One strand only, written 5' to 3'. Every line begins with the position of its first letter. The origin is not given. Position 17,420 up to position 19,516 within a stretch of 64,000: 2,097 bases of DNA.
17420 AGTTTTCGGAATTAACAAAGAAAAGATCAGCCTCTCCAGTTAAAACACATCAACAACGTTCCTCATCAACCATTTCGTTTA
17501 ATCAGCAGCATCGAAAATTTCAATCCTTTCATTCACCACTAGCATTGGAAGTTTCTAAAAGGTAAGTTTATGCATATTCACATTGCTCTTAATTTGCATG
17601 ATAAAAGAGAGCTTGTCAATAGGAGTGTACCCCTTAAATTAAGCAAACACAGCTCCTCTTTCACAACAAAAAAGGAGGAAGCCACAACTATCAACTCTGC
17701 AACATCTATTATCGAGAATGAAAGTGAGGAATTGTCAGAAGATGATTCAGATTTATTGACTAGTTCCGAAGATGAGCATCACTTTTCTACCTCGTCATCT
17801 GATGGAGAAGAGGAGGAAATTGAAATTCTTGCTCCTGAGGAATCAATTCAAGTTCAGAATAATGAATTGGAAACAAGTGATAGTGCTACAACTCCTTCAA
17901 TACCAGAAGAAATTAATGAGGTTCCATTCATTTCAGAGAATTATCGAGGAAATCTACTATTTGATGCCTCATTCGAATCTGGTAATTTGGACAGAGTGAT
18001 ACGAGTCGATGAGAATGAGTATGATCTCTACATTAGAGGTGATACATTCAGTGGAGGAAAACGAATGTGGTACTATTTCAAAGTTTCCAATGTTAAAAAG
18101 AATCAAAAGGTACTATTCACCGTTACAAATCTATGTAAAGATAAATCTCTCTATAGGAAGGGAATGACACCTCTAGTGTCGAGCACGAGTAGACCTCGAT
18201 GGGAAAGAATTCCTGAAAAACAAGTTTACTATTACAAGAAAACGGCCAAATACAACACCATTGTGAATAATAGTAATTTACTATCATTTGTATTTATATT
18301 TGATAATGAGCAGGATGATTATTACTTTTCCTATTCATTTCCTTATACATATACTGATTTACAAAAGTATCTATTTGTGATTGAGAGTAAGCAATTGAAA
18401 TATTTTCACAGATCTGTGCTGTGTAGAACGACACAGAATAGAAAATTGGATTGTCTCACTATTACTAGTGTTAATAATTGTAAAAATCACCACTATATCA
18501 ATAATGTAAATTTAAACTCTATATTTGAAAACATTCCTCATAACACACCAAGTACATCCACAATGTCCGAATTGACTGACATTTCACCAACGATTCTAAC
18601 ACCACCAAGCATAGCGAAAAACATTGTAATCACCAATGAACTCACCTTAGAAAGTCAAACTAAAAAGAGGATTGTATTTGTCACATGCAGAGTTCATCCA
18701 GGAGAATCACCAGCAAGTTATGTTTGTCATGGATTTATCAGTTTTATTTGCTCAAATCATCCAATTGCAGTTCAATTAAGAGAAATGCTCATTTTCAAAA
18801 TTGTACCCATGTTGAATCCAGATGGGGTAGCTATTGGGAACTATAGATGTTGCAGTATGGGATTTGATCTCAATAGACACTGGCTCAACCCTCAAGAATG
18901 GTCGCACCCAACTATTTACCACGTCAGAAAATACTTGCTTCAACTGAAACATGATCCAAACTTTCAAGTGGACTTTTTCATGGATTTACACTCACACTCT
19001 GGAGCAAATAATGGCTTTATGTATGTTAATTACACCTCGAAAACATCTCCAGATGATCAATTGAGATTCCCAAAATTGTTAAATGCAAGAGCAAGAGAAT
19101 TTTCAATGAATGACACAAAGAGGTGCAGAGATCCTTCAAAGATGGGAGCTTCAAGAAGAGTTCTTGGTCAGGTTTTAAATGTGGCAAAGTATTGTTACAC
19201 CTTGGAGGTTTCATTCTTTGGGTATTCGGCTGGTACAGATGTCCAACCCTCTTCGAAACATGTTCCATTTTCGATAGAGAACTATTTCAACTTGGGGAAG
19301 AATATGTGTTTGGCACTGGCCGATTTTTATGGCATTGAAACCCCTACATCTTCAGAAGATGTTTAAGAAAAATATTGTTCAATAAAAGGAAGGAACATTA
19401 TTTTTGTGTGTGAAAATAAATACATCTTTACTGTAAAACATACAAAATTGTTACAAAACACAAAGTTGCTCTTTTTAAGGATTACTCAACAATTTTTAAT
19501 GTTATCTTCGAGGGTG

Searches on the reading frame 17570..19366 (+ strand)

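Call 17: search_protein_families(library=pfam, proteins=[window:17570-19366:+], max_evalue=0.01)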
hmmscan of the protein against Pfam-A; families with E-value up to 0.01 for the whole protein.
window:17570-19366:+ (598 aa): 2 families
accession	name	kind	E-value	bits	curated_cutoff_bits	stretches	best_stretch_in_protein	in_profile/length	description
PF00246.29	Peptidase_M14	-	2e-15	57.6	21.6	1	282-446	19-139/286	Zinc carboxypeptidase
PF18027.6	Pepdidase_M14_N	-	1.3e-11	45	23.2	1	131-227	1-92/107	Cytosolic carboxypeptidase N-terminal domain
